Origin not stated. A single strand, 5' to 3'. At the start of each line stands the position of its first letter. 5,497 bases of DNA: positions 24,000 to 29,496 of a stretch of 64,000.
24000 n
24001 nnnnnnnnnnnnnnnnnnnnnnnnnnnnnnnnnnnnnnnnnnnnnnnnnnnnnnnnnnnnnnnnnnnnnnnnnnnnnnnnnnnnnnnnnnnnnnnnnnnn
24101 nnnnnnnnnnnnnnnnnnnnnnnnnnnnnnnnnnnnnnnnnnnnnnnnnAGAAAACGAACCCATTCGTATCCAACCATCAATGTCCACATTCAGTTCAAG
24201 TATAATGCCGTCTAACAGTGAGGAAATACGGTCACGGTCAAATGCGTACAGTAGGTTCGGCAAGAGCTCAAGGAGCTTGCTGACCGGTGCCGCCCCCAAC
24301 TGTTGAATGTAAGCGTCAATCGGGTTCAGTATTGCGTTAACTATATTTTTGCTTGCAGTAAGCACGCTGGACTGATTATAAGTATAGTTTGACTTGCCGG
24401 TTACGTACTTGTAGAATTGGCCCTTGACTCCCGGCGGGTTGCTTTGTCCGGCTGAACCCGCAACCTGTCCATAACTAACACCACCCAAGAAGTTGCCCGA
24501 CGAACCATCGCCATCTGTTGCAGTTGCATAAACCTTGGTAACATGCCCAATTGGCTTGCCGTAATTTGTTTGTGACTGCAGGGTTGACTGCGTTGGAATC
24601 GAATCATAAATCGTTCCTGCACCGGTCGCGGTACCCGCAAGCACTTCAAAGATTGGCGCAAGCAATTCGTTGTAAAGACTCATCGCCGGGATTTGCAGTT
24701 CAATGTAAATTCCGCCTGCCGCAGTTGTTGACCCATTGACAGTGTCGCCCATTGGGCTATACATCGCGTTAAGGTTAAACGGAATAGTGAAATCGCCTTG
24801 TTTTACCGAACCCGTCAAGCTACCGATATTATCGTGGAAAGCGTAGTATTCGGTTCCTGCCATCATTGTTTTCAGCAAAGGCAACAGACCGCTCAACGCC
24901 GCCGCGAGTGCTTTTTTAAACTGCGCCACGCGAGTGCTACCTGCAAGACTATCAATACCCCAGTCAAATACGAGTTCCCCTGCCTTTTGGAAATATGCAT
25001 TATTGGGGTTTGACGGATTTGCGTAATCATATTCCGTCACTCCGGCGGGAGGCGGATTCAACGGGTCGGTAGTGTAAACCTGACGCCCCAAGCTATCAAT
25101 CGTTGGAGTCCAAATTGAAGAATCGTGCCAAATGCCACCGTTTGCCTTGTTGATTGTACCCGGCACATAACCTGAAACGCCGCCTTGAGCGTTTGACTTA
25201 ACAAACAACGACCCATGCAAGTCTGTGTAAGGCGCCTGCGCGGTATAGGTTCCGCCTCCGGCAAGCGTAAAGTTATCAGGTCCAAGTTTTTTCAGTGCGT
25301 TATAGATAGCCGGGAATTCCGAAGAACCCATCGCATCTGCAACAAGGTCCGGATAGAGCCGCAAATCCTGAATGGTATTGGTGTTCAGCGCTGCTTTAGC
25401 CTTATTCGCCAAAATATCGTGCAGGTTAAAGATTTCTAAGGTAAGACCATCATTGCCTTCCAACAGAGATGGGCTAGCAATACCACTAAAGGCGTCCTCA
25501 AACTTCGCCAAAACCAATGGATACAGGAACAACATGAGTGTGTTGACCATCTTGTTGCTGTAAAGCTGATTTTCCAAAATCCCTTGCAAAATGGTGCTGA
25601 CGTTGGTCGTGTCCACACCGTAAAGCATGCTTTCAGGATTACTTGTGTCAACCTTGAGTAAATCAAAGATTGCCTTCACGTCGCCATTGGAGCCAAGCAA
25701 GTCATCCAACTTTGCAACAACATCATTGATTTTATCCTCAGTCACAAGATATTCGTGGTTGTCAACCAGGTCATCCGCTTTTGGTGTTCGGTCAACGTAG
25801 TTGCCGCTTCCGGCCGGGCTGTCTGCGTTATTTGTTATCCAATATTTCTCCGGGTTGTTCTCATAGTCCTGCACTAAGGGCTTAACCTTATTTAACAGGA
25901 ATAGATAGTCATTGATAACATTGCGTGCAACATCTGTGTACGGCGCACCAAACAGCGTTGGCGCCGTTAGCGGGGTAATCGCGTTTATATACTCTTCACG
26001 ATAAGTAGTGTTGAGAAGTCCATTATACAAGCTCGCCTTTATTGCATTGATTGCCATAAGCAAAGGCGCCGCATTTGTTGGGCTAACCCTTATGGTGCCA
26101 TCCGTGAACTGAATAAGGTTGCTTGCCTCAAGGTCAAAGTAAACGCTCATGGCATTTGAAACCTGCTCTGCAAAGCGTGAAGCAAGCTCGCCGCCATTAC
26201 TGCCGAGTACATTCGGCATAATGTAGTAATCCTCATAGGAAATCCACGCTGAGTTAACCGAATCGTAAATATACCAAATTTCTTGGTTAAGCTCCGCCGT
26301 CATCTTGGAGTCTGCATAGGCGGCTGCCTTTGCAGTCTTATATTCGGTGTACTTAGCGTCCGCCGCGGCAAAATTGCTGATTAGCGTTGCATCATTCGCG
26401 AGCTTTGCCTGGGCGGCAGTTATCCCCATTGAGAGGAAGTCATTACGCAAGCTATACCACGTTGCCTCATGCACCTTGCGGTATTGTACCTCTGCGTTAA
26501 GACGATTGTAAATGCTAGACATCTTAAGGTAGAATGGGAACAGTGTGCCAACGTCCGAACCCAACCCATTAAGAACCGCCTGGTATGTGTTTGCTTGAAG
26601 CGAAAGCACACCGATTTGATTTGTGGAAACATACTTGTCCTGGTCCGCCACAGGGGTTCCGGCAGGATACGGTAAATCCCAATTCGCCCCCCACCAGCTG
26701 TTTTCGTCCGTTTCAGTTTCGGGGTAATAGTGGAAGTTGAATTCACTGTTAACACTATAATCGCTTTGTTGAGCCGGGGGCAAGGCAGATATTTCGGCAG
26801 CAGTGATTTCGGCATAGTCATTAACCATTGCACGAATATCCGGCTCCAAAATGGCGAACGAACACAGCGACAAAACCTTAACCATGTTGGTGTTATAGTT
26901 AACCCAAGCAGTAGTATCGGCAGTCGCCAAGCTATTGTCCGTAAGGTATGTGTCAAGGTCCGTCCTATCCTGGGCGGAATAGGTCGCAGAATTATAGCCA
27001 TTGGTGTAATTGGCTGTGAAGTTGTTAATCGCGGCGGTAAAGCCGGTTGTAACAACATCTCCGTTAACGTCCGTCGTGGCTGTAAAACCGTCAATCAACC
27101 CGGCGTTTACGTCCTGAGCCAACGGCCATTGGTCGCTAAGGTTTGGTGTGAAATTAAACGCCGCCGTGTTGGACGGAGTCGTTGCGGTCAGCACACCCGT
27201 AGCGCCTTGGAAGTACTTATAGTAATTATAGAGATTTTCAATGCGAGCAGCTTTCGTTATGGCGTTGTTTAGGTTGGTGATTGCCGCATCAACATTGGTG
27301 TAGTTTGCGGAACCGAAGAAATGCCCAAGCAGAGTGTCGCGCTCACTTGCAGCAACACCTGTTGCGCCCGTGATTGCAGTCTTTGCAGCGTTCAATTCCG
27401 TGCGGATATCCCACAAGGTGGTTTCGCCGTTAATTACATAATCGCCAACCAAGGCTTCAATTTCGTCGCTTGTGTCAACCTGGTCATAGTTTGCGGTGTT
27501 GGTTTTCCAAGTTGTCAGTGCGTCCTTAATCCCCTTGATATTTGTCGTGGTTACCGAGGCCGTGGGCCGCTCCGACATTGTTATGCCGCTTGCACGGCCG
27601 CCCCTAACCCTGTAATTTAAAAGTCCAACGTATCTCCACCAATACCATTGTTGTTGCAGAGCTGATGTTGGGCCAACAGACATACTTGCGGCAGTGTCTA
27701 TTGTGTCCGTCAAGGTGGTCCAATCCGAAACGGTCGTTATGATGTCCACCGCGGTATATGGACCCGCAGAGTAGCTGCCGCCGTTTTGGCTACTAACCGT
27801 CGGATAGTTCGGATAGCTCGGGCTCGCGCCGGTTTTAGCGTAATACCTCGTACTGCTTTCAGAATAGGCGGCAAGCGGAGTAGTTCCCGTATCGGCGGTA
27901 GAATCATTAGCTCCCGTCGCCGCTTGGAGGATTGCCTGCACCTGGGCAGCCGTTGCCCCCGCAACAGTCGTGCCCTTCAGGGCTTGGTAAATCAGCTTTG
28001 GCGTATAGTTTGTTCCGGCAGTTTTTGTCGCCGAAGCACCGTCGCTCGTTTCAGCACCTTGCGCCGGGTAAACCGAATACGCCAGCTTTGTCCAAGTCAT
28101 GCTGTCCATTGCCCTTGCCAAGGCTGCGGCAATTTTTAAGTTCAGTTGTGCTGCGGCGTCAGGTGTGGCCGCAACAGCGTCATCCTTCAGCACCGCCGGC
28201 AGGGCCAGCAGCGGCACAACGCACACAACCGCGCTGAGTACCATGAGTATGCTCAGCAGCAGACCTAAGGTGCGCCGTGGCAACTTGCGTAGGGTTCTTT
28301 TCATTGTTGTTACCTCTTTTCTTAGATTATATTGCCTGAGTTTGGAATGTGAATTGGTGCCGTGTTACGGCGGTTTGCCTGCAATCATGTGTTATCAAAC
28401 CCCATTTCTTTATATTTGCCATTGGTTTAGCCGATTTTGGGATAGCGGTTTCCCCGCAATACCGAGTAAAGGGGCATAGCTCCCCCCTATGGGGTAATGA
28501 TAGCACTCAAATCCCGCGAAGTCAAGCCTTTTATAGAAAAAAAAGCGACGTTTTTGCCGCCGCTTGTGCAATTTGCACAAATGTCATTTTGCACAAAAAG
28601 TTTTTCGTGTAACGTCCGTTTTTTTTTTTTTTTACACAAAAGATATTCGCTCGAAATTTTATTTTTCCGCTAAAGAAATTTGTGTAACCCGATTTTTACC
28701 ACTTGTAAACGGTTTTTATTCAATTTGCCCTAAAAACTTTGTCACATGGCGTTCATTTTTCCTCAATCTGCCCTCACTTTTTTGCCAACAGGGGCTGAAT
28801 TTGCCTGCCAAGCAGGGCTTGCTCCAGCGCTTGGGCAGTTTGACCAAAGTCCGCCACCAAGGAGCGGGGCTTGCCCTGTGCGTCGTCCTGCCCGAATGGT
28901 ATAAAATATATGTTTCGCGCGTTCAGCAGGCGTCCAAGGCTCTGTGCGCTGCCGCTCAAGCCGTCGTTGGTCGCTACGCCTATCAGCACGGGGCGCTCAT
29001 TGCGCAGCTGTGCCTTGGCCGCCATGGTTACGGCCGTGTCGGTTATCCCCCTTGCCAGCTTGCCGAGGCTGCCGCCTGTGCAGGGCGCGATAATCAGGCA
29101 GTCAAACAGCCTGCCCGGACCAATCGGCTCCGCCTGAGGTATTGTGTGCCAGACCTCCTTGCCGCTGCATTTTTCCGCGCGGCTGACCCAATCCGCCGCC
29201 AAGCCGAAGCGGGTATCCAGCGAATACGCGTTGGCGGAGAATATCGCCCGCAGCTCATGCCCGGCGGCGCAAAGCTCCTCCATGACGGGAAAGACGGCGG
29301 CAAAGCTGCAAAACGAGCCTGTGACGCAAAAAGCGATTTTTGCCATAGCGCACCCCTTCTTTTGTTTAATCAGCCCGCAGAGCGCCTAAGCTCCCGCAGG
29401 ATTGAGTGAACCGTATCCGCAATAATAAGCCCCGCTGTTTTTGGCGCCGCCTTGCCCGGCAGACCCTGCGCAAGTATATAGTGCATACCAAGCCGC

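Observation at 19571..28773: Low-GC two-gene cassette (giant envelope protein plus Lgt-like paralog) between guaA and the sporulation genes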

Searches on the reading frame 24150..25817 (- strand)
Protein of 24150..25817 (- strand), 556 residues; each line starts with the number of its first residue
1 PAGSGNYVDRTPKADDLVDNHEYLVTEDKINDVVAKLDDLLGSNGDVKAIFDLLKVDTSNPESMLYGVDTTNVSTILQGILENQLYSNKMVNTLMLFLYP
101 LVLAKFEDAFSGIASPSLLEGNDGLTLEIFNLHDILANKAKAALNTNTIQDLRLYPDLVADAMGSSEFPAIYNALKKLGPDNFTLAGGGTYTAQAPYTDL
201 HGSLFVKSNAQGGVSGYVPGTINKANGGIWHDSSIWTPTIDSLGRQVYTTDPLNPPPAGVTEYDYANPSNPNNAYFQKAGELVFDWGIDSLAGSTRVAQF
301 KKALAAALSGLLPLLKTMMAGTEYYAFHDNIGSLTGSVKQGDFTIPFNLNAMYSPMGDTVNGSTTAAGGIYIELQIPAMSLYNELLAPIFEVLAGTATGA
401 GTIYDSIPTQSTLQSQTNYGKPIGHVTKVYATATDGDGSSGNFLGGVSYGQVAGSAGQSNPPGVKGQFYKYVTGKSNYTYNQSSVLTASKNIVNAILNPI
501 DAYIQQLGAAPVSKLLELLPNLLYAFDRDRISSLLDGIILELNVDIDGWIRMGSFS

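Call 103: predict_structure(alignment_id=A5)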
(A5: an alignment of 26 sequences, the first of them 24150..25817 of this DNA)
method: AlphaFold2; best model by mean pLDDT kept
length: 556 residues; sequences in the alignment: 26
mean_pLDDT: 70.4   pTM: 0.73
mean pLDDT of the five models: 70.4, 67.8, 66.7, 66.0, 64.7
residues with pLDDT >= 90: 118; 70-90: 203; 50-70: 98; < 50: 137
segments of 3 or more residues with pLDDT < 50: 1-7, 16-22, 64-69, 184-188, 196-227, 342-366, 432-475, 552-556
pLDDT, mean of each block of 10 residues (from residue 1): 44 51 64 81 74 61 49 76 87 90 83 67 72 83 69 93 94 86 48 47 39 36 50 77 83 75 84 74 92 93 97 95 87 65 43 39 49 88 88 80 89 95 68 41 32 35 41 62 95 95 87 82 70 70 74 43
secondary structure, 60 per line:
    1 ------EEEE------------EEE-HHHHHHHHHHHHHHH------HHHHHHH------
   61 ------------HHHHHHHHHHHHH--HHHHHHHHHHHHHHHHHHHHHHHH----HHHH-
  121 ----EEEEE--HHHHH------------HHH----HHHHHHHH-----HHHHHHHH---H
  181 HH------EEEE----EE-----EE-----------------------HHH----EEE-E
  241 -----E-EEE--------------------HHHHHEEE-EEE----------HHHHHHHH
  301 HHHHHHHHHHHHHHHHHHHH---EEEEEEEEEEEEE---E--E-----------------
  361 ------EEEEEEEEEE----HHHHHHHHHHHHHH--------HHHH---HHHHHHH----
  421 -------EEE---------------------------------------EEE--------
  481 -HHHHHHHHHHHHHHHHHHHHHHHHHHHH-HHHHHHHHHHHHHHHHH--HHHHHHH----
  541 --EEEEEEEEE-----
elements in order: E7-10 E23-25 H27-41 H48-54 H73-85 H88-111 H116-119 E125-129 H132-136 H156-163 H169-176 E189-192 E236-238 E248-250 H271-275 E276-278 E280-282 H293-320 E324-336 E367-376 H381-394 H403-406 H410-416 E428-430 E470-472 H482-509 H511-527 H530-536 E543-551

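Call 105: fold_search(model_id=the predicted structure, library=pdb)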
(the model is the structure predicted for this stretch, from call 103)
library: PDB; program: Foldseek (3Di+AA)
matches with E <= 10: 3; with E <= 0.001: 0
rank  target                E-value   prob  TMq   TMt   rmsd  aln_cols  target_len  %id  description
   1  1z7n_D                8.2e+00  0.01  0.06  0.09  16.0       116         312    9  ATP Phosphoribosyl transferase (HisZG ATP-PRTase) from Lactococcus lactis with bound PRPP substrate (released 2005-08-09)
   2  4dbm_D                9.5e+00  0.01  0.06  0.12   9.7       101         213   18  Aplysia californica-AChBP in complex with triazole 18 (released 2012-03-21)
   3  8eqm_O                9.5e+00  0.01  0.04  0.09  23.7        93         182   14  Structure of a dimeric photosystem II complex acclimated to far-red light (released 2022-12-28)

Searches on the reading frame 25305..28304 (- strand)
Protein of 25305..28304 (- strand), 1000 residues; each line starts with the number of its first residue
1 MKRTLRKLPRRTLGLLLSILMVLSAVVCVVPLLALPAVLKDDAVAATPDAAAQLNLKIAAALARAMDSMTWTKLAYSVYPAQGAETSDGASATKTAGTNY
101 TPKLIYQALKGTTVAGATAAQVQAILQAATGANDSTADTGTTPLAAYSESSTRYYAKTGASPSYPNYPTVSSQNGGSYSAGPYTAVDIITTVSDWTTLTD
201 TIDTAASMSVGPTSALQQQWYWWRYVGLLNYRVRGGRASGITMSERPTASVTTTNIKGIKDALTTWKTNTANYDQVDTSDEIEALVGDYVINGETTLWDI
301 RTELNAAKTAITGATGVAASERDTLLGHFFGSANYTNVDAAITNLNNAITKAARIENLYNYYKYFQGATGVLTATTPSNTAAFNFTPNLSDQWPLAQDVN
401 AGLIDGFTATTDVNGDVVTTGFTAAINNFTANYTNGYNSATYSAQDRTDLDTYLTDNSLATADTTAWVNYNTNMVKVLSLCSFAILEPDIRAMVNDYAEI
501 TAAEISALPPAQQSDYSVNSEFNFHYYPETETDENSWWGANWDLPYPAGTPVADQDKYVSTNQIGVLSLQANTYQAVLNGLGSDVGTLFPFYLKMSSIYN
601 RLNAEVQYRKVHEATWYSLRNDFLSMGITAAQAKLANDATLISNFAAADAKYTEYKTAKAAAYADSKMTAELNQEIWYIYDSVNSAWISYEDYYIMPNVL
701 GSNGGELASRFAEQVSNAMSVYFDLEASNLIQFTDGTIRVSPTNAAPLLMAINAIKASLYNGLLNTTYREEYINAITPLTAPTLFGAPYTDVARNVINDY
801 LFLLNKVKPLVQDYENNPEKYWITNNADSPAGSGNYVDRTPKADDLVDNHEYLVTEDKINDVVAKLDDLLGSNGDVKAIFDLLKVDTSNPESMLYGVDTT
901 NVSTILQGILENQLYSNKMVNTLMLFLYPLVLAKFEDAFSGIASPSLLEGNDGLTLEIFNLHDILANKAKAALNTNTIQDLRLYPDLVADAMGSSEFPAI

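Call 13: search_protein_families(library=pfam, proteins=[window:25305-28304:-], max_evalue=10)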
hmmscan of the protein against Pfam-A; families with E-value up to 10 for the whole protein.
window:25305-28304:- (1000 aa): 1 family
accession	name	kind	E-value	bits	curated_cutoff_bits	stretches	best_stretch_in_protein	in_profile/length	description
PF12450.13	vWF_A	-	0.046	14.2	25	1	332-366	32-66/94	von Willebrand factor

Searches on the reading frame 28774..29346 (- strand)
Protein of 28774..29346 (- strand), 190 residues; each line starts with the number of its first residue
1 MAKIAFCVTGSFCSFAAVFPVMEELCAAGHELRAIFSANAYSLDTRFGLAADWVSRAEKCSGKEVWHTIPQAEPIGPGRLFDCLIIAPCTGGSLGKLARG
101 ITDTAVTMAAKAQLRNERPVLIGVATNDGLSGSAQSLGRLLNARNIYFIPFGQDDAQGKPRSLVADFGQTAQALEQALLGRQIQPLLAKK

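Call 5: search_protein_families(library=pfam, proteins=[window:28774-29346:-], max_evalue=0.01)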
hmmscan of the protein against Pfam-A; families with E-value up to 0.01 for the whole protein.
window:28774-29346:- (190 aa): 1 family
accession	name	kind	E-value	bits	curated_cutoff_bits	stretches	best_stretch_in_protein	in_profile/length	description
PF02441.25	Flavoprotein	-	1e-25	90.7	22.7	1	3-169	2-147/162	Flavoprotein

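Call 6: search_protein_families(library=ncbifam, proteins=[window:28774-29346:-], max_evalue=0.01)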
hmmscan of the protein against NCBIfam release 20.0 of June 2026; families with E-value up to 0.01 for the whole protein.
window:28774-29346:- (190 aa): 9 families
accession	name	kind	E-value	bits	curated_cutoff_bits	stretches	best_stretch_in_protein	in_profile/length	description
NF006161.0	PRK08305.1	equivalog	1.5e-72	243.4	156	1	3-189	7-193/196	dipicolinate synthase subunit B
TIGR02852.1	spore_dpaB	equivalog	4.7e-69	231.5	229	1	3-187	2-186/187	dipicolinate synthase subunit B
TIGR00521.1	coaBC_dfp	equivalog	1e-11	44.6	219.7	1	3-149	5-147/392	bifunctional phosphopantothenoylcysteine decarboxylase/phosphopantothenate--cysteine ligase CoaBC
TIGR02700.1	flavo_MJ0208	hypoth_equivalog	1.7e-06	27.5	251.35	1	3-122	1-127/234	dihydromethanopterin reductase (acceptor)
TIGR02699.1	archaeo_AfpA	hypoth_equivalog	2.3e-06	27.3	192.45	1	3-122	1-120/174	archaeoflavoprotein AfpA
TIGR02113.1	coaC_strep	equivalog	4.9e-05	23.2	261.4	1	3-127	2-122/177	phosphopantothenoylcysteine decarboxylase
TIGR00421.1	ubiX_pad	subfamily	7.2e-05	22.6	108.9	1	4-122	2-117/181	UbiX family flavin prenyltransferase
NF041206.1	VdcB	exception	0.00079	19.1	290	1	64-122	59-118/184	non-oxidative hydroxyarylic acid decarboxylases subunit B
NF004685.0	PRK06029.1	subfamily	0.0014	18.7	188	1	82-124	80-122/187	UbiX family flavin prenyltransferase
